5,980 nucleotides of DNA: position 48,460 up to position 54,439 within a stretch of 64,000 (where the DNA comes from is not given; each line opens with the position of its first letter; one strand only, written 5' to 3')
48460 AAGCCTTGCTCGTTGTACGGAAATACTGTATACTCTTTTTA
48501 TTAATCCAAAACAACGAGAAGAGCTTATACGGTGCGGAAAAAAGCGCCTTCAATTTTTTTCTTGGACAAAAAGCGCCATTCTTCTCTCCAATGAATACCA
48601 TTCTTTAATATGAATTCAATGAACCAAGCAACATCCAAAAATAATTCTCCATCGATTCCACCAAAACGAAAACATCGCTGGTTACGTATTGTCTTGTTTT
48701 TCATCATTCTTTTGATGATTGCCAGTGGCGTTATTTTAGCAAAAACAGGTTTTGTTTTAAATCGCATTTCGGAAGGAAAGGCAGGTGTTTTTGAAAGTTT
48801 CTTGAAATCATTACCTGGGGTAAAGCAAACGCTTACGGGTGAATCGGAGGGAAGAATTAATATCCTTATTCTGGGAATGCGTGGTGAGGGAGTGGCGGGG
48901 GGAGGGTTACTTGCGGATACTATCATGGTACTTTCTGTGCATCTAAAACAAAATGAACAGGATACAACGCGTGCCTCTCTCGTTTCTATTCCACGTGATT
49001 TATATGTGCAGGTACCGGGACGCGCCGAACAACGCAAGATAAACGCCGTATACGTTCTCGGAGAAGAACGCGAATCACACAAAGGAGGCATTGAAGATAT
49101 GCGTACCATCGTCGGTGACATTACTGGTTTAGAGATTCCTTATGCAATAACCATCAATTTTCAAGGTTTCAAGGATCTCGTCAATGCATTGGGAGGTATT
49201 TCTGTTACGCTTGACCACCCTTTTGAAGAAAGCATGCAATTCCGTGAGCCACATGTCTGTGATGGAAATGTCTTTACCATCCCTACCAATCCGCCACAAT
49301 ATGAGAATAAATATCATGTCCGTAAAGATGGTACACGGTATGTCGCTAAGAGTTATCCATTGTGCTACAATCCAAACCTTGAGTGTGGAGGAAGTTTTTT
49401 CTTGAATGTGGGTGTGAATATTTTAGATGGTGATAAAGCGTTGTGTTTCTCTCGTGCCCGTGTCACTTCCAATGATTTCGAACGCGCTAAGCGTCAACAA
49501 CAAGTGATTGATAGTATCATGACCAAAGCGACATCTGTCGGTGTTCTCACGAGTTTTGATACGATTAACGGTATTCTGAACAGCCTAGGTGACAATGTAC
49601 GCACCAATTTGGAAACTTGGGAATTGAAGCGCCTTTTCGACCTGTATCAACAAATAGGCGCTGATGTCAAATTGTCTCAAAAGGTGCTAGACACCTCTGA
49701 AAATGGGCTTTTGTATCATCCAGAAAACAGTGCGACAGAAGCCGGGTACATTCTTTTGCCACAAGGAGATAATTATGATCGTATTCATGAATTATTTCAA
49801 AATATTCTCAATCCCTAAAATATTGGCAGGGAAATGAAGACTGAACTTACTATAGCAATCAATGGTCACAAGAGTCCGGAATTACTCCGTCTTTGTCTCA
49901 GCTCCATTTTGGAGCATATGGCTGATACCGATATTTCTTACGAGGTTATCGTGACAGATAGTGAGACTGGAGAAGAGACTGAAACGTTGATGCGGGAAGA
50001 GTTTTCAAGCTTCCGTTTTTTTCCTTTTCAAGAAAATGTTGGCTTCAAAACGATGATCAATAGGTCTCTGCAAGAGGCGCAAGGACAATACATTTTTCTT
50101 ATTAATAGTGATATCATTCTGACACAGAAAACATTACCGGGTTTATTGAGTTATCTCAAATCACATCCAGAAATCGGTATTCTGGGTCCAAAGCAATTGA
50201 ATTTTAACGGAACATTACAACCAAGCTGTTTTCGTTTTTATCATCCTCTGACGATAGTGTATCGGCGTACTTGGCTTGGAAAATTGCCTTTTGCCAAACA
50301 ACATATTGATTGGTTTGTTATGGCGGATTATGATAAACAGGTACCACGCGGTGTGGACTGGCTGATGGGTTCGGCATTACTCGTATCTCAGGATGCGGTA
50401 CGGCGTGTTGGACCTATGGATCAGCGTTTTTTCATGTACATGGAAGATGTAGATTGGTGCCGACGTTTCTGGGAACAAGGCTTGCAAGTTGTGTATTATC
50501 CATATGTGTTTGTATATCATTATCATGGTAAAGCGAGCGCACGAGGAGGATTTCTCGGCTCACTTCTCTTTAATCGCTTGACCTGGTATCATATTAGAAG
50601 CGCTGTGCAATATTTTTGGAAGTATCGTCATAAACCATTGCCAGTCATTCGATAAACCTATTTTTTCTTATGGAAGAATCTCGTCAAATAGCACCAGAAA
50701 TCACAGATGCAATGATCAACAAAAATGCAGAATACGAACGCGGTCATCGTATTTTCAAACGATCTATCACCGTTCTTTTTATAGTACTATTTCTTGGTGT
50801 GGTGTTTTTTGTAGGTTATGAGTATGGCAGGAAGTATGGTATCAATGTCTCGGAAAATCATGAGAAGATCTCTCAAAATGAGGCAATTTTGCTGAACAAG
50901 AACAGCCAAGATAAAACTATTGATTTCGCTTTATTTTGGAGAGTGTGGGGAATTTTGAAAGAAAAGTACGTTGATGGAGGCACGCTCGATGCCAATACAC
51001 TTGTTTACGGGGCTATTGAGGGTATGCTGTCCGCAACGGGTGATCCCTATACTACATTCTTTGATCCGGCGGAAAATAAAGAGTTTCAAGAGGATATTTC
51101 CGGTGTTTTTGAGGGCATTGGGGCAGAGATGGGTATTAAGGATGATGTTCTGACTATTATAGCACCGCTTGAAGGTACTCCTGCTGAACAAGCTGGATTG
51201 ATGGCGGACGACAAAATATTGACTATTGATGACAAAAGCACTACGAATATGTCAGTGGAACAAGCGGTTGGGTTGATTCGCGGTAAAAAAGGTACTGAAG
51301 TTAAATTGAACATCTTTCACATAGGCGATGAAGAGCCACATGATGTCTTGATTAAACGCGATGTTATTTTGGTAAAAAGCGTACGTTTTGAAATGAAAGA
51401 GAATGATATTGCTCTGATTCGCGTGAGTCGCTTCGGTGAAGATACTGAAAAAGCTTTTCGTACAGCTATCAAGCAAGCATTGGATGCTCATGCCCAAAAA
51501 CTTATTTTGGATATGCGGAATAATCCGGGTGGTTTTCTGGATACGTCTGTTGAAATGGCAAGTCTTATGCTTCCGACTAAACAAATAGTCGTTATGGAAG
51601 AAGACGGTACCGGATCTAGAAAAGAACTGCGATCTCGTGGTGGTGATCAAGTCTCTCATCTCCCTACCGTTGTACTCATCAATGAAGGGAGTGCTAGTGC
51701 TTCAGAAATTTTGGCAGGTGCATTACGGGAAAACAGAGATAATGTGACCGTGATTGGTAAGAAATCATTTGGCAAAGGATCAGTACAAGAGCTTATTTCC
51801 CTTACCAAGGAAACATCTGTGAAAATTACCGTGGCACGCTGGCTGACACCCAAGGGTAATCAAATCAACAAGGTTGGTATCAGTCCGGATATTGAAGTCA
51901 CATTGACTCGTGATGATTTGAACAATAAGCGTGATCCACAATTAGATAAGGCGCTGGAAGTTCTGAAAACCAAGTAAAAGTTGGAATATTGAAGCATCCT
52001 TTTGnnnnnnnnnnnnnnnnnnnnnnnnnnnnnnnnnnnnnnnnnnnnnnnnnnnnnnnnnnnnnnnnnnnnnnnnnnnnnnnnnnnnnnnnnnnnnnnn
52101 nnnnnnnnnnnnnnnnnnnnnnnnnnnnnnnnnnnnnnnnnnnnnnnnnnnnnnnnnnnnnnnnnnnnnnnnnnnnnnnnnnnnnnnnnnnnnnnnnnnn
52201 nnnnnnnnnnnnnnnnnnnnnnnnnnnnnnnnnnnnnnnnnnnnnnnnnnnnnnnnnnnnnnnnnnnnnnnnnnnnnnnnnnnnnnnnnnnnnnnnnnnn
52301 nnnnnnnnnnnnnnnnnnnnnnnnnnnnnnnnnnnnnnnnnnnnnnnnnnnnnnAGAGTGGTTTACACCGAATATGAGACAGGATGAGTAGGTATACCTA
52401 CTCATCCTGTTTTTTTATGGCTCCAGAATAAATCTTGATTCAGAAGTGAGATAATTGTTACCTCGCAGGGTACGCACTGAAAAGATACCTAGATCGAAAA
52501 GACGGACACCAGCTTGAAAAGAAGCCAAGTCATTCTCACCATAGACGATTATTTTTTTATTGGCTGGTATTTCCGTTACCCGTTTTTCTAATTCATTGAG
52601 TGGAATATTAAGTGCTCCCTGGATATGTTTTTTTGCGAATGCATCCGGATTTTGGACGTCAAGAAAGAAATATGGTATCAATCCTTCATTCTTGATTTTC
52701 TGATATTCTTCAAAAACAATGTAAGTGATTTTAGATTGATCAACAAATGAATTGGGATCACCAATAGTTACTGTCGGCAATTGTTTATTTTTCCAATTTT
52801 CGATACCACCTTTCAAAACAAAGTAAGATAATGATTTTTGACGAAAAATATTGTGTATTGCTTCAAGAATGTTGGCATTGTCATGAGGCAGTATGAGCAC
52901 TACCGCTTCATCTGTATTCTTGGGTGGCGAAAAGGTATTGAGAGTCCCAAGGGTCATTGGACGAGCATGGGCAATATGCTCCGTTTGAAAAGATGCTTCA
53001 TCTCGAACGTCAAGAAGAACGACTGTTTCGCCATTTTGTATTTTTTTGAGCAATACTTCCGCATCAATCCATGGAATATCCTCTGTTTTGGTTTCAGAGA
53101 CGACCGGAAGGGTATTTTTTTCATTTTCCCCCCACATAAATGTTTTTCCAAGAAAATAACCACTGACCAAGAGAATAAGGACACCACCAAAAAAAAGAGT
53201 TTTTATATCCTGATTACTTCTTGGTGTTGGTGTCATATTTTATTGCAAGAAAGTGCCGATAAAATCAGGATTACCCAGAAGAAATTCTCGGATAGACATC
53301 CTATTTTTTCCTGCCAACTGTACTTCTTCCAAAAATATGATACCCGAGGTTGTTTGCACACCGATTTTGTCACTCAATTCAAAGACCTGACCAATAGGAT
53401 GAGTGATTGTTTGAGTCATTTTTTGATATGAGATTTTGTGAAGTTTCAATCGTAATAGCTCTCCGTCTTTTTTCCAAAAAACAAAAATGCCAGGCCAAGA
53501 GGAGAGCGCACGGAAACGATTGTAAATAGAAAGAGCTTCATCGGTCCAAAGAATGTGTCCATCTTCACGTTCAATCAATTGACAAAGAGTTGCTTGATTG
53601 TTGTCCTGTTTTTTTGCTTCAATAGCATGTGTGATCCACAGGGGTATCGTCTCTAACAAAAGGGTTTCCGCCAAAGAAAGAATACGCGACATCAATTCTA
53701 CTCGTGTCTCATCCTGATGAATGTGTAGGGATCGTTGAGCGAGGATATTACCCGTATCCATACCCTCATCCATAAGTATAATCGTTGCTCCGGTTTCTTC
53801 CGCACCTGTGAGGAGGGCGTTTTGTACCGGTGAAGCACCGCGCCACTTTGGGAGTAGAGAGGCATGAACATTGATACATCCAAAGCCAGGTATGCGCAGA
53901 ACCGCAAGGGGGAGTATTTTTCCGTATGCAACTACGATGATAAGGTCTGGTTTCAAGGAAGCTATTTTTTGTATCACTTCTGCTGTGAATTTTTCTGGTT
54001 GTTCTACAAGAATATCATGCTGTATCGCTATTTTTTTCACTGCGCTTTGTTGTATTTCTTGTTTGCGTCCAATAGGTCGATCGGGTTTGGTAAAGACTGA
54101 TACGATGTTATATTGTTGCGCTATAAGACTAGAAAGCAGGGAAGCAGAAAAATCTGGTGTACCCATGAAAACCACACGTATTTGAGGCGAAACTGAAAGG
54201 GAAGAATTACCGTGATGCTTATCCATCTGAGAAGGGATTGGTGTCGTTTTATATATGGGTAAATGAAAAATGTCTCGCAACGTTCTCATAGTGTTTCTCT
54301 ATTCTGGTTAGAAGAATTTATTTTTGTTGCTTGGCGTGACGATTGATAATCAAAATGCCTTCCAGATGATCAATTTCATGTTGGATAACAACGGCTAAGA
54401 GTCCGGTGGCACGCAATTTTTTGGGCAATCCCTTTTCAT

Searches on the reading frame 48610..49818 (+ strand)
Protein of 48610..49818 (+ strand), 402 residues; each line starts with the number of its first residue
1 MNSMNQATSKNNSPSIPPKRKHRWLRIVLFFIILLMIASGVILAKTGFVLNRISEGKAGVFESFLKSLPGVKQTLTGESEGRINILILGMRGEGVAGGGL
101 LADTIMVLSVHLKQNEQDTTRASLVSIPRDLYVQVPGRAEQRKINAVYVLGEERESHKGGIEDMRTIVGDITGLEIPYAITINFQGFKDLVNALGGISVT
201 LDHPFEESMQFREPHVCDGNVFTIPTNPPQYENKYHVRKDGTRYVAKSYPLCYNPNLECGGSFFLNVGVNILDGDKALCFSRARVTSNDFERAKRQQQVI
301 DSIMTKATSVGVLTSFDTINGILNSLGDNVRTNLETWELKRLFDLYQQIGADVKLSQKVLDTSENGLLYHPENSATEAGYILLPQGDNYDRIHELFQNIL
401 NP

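Call 32: search_protein_families(library=pfam, proteins=[window:48610-49818:+], max_evalue=0.001)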
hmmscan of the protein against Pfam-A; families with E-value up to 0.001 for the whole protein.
window:48610-49818:+ (402 aa): 1 family
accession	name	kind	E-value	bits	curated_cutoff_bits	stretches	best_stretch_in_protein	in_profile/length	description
PF03816.19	LytR_cpsA_psr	-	1.3e-28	100.5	24.6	1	102-308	2-149/150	LytR_cpsA_psr family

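Call 82: search_protein_families(library=ncbifam, proteins=[window:48610-49818:+], max_evalue=1e-10)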
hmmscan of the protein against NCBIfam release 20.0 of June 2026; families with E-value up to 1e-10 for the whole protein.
window:48610-49818:+ (402 aa): 4 families
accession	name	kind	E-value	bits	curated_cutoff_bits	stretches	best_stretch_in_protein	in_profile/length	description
NF006897.1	PRK09379.1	equivalog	2.3e-31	109.2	441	2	21-207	1-169/298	polyisoprenyl-teichoic acid--peptidoglycan teichoic acid transferase TagU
TIGR00350.1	lytR_cpsA_psr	domain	2.2e-24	86.4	62.3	1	102-208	3-99/152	LCP family glycopolymer transferase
NF047591.1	ligase_LytR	equivalog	7.4e-19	68.2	450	0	103-215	81-186/336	glycopolymer--peptidoglycan transferase LytR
NF051849.1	LCP_trans_Cps2A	equivalog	3.2e-16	59.6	650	0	264-347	340-422/477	LCP family glycopolymer transferase CpsA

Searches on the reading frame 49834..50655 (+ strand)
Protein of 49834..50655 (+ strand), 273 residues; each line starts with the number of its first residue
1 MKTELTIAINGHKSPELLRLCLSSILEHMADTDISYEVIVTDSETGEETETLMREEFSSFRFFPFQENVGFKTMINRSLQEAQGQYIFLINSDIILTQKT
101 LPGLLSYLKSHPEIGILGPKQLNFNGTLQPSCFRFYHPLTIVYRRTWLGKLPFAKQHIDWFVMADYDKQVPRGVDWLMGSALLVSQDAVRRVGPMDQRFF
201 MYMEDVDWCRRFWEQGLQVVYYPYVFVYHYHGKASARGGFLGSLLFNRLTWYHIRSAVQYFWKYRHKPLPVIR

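Call 32: search_protein_families(library=pfam, proteins=[window:49834-50655:+], max_evalue=0.001)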
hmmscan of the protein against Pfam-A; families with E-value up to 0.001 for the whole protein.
window:49834-50655:+ (273 aa): 3 families
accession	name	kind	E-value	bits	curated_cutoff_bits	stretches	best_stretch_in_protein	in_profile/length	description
PF13641.12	Glyco_tranf_2_3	-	4e-15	56.9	27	1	9-235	7-217/230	Glycosyltransferase like family 2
PF00535.33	Glycos_transf_2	-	3.2e-12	47.1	23.3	1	13-127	8-122/168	Glycosyl transferase family 2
PF13632.12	Glyco_trans_2_3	-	4.1e-08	33.7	27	1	87-230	2-124/198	Glycosyl transferase family group 2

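Call 82: search_protein_families(library=ncbifam, proteins=[window:49834-50655:+], max_evalue=1e-10)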
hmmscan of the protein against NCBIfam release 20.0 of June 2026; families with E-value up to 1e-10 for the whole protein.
window:49834-50655:+ (273 aa): 1 family
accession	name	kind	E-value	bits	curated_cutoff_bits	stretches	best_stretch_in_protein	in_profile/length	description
TIGR03965.1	mycofact_glyco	equivalog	4e-11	42.5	280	0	174-232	226-283/467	mycofactocin biosynthesis glycosyltransferase MftF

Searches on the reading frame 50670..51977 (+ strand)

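Call 57: search_protein_families(library=pfam, proteins=[window:50670-51977:+], max_evalue=0.001)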
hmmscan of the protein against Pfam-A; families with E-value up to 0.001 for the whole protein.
window:50670-51977:+ (435 aa): 5 families
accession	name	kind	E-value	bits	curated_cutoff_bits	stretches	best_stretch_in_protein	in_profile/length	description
PF03572.23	Peptidase_S41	-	1.7e-47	161.5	24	1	246-410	1-165/165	Peptidase family S41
PF17820.7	PDZ_6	-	1.2e-10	41.3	27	1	165-213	4-50/54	PDZ domain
PF00595.29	PDZ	-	1.5e-10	41.7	23.2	1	155-215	17-80/81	PDZ domain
PF22694.1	CtpB_N-like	-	5.7e-08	33.5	27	1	63-132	17-82/85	Activating protease CtpB N-terminal domain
PF13180.12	PDZ_2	-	1.3e-07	32.2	27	1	150-223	3-75/80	PDZ domain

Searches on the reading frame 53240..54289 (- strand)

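Call 57: search_protein_families(library=pfam, proteins=[window:53240-54289:-], max_evalue=0.001)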
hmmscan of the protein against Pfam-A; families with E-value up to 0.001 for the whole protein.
window:53240-54289:- (349 aa): 2 families
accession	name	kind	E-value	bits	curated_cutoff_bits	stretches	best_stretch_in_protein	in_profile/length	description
PF00551.24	Formyl_trans_N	-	3.2e-45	154.5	26.1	1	38-214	2-180/181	Formyl transferase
PF02911.23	Formyl_trans_C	-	1.1e-18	67.7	21.1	1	239-340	2-99/100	Formyl transferase, C-terminal domain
